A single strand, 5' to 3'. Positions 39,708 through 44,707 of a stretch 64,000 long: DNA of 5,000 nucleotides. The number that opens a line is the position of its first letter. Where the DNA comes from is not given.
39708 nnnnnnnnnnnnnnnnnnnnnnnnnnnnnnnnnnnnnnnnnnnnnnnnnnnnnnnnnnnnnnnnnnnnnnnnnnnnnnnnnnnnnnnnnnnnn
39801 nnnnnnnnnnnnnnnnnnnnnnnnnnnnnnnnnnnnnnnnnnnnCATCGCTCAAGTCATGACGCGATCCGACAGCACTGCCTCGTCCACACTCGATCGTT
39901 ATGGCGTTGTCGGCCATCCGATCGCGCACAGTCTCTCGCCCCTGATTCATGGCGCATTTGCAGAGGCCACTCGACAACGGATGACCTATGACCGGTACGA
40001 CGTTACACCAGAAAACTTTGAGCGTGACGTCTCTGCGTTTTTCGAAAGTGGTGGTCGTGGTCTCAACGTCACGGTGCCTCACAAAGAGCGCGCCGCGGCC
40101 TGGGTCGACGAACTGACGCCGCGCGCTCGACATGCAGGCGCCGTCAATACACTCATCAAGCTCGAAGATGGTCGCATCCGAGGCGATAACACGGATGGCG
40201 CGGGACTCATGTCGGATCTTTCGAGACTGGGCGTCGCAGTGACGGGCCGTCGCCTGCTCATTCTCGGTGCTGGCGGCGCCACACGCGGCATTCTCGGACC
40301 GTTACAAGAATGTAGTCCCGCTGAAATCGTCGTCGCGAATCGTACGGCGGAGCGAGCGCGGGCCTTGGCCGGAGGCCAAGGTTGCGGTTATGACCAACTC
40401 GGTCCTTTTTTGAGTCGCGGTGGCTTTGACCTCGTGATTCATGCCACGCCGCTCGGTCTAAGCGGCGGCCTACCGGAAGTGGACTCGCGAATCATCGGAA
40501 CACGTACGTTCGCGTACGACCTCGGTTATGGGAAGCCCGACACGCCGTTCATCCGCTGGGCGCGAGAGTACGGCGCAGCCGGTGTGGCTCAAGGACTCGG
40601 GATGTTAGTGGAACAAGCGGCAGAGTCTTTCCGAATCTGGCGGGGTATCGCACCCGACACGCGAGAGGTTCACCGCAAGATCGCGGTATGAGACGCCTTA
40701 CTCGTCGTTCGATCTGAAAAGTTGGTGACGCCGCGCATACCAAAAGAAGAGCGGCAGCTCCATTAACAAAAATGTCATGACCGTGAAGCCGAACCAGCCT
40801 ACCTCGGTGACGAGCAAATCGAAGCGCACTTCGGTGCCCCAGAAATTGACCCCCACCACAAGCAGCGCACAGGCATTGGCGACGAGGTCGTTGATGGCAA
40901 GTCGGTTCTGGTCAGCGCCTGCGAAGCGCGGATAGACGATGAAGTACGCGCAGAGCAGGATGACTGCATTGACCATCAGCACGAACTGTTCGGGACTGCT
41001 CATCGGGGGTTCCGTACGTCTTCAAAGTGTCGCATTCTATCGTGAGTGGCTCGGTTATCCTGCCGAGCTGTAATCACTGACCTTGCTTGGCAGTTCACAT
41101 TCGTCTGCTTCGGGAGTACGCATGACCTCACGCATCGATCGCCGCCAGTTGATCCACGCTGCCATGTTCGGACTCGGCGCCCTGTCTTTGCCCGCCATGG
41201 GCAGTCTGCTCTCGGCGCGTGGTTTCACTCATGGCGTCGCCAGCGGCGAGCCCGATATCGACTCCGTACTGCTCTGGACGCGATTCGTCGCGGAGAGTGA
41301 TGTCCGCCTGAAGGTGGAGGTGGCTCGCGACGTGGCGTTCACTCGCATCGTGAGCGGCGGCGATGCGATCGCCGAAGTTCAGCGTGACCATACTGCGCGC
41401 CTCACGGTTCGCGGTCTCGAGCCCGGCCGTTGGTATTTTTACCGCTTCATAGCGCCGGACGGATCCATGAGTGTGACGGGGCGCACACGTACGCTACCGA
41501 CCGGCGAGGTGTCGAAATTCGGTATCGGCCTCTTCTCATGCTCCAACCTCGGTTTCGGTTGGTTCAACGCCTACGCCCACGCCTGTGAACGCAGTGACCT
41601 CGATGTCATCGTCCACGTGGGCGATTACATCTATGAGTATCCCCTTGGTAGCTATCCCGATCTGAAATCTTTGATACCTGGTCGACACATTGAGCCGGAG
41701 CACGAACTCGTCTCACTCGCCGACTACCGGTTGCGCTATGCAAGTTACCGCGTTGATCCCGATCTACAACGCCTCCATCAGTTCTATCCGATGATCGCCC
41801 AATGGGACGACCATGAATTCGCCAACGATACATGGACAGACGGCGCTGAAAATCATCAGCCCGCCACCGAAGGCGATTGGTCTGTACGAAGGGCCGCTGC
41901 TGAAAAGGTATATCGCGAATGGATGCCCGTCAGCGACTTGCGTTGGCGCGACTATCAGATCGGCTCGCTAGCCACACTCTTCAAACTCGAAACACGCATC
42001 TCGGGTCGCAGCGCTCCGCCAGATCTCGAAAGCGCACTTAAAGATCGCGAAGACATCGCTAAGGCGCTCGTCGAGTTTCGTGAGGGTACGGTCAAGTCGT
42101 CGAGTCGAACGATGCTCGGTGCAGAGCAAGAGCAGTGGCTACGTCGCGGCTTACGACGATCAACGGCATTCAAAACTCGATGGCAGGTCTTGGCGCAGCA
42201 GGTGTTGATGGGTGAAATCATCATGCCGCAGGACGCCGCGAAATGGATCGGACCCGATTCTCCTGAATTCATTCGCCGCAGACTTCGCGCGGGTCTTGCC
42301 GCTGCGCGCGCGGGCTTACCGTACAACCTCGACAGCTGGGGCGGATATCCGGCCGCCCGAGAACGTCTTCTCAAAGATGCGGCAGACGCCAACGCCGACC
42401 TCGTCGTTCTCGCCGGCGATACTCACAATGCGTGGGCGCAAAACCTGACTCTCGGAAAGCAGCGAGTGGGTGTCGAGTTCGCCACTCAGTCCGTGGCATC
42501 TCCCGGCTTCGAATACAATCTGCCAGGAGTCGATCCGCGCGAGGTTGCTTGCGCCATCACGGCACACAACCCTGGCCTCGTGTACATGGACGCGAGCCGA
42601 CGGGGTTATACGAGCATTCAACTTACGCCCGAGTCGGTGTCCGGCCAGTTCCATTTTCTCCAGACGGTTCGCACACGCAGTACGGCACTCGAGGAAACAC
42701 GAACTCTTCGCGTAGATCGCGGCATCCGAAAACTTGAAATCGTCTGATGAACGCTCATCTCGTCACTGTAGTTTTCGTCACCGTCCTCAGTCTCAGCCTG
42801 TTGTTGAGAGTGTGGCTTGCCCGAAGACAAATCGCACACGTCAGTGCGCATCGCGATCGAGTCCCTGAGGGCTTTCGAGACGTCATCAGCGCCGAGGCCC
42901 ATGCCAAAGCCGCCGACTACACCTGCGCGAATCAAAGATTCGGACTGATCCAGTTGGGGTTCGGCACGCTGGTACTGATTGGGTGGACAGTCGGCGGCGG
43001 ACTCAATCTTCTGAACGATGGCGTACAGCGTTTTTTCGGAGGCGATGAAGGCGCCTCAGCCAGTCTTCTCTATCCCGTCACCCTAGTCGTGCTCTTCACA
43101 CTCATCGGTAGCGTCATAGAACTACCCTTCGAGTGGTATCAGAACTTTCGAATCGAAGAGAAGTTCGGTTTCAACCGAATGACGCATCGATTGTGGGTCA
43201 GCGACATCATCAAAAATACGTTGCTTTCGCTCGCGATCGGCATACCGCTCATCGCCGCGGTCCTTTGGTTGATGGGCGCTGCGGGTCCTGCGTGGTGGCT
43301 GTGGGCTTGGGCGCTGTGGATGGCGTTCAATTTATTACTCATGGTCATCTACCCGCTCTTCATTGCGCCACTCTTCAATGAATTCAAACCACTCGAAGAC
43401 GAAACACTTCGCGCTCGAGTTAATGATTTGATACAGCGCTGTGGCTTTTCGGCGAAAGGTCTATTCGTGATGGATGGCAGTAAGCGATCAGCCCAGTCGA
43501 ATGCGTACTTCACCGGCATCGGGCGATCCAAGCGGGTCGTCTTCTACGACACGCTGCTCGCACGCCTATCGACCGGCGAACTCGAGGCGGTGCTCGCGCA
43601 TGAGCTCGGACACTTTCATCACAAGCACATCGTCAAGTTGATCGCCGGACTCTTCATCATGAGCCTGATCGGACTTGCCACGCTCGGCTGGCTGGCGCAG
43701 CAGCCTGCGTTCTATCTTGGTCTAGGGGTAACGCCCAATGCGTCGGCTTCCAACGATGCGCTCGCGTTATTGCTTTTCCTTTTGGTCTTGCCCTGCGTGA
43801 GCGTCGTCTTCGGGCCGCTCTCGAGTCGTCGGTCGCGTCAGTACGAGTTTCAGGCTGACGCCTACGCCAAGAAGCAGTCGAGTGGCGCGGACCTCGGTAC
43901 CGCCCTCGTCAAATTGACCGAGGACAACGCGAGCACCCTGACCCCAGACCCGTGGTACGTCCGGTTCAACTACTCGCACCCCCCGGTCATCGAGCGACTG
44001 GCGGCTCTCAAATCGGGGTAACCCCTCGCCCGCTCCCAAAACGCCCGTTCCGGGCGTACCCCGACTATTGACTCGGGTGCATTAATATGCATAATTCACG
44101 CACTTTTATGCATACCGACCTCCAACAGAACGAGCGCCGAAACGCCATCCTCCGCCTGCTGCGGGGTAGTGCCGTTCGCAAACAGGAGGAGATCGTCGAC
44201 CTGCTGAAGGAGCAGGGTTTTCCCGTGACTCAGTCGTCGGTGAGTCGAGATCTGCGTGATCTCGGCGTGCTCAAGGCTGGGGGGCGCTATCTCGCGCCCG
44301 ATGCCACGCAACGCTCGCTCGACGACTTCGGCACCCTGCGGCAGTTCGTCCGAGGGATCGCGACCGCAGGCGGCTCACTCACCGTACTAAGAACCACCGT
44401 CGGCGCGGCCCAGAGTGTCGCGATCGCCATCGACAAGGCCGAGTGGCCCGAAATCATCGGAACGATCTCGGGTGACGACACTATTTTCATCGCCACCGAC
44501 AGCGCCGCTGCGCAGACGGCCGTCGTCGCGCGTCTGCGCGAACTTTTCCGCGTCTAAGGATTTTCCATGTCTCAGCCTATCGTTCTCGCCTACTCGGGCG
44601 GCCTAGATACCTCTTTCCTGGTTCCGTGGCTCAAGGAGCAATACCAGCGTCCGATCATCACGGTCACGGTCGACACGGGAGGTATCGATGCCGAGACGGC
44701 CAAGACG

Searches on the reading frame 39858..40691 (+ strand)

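Call 19: search_protein_families(library=pfam, proteins=[window:39858-40691:+], max_evalue=0.001)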
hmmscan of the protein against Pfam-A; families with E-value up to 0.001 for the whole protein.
window:39858-40691:+ (277 aa): 3 families
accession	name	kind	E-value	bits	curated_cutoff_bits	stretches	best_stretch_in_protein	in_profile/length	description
PF08501.16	Shikimate_dh_N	-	6.2e-26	90.9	27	1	17-99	1-83/83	Shikimate dehydrogenase substrate binding domain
PF18317.6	SDH_C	-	9.3e-11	41.7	25.8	1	246-272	1-27/31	Shikimate 5'-dehydrogenase C-terminal domain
PF01488.26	Shikimate_DH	-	1.1e-05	25.9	24.3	1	128-172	10-54/138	Shikimate / quinate 5-dehydrogenase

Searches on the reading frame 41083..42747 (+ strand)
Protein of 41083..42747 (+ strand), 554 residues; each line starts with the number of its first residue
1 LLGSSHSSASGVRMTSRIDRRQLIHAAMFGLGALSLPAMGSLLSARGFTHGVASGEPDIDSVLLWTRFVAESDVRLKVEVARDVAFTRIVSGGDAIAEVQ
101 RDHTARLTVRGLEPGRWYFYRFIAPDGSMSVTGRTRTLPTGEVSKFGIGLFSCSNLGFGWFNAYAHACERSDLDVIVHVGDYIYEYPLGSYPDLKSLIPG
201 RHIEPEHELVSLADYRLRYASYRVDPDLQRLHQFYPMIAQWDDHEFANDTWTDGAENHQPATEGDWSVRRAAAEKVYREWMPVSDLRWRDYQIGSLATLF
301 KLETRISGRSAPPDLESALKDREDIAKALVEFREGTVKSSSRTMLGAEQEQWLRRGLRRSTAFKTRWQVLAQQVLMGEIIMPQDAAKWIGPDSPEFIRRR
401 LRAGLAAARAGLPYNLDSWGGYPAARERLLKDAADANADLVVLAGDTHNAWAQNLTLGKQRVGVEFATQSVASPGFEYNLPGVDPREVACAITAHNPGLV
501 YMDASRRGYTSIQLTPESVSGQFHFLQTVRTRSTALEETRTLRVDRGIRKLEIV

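Call 19: search_protein_families(library=pfam, proteins=[window:41083-42747:+], max_evalue=0.001)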
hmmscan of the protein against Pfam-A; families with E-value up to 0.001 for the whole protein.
window:41083-42747:+ (554 aa): 2 families
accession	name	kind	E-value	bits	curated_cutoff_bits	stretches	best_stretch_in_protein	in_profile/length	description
PF09423.15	PhoD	-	4.7e-96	322.3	27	1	150-522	3-342/343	PhoD-like phosphatase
PF16655.11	PhoD_N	-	4.5e-27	94.9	30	1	50-137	1-90/90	PhoD-like phosphatase, N-terminal domain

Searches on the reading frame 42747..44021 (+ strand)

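Call 5: search_protein_families(library=pfam, proteins=[window:42747-44021:+], max_evalue=0.01)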
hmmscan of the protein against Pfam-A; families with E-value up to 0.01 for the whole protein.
window:42747-44021:+ (424 aa): 2 families
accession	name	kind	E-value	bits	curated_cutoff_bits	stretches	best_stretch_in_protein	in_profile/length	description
PF16491.10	Peptidase_M48_N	-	1.1e-59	201.8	27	1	28-211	1-178/179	CAAX prenyl protease N-terminal, five membrane helices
PF01435.24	Peptidase_M48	-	5e-33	114.9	20.3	1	215-422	1-183/186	Peptidase family M48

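Call 6: search_protein_families(library=ncbifam, proteins=[window:42747-44021:+], max_evalue=0.01)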
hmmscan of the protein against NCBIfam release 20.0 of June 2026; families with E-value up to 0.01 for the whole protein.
window:42747-44021:+ (424 aa): 8 families
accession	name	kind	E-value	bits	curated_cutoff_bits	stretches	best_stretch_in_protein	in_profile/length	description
NF002669.0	PRK02391.1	equivalog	4.8e-11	42.3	341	1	248-392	102-241/298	zinc metalloprotease HtpX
NF002322.0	PRK01265.1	equivalog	1e-10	41.6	275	1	156-393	14-250/325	zinc metalloprotease HtpX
NF002826.0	PRK03001.1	equivalog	2.3e-10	40.1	369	1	221-395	70-231/285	zinc metalloprotease HtpX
NF003425.0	PRK04897.1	equivalog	6.3e-10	38.7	355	1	249-396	106-256/298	zinc metalloprotease HtpX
NF003965.0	PRK05457.1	equivalog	7.1e-10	38.7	245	1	247-423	101-283/285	protease HtpX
NF002363.0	PRK01345.1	equivalog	2.4e-09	36.7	422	1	218-392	66-228/318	zinc metalloprotease HtpX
NF002775.0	PRK02870.1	equivalog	3.2e-09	36.5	285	1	250-396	143-284/338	zinc metalloprotease HtpX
NF002839.0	PRK03072.1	equivalog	4.7e-07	29.2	412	1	249-392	98-234/291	zinc metalloprotease HtpX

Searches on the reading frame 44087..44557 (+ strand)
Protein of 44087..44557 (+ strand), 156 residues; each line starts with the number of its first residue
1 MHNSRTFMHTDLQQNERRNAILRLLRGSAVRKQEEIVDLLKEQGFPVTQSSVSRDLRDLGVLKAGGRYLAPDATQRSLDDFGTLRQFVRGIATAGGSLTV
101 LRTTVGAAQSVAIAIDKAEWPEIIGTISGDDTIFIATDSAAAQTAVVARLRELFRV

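Call 5: search_protein_families(library=pfam, proteins=[window:44087-44557:+], max_evalue=0.01)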
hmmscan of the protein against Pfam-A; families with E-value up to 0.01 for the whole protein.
window:44087-44557:+ (156 aa): 3 families
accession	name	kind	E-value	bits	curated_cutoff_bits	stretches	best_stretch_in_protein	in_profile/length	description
PF02863.23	Arg_repressor_C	-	1.1e-18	67.3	25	1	95-151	11-67/68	Arginine repressor, C-terminal domain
PF01316.27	Arg_repressor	-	2.1e-15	56.6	27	1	13-63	2-52/70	Arginine repressor, DNA binding domain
PF07308.18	DUF1456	-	0.0032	18.1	27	1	19-58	2-41/68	Protein of unknown function (DUF1456)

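Call 6: search_protein_families(library=ncbifam, proteins=[window:44087-44557:+], max_evalue=0.01)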
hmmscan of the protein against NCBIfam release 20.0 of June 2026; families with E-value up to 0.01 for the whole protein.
window:44087-44557:+ (156 aa): 5 families
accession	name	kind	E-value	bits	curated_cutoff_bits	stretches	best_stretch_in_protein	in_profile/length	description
TIGR01529.1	argR_whole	equivalog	2.2e-31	108.8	130.45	1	16-153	2-145/146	arginine repressor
NF002880.0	PRK03341.1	equivalog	2.8e-25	88.9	200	1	6-152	7-165/170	arginine repressor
NF003281.1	PRK04280.1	equivalog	4.6e-23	82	182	1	16-153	4-147/148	transcriptional regulator AhrC/ArgR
NF001680.0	PRK00441.1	equivalog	2.3e-22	79.7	184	1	16-154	4-148/150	arginine repressor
NF003457.0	PRK05066.1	equivalog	5.1e-18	65.1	194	1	11-154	4-152/156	transcriptional regulator ArgR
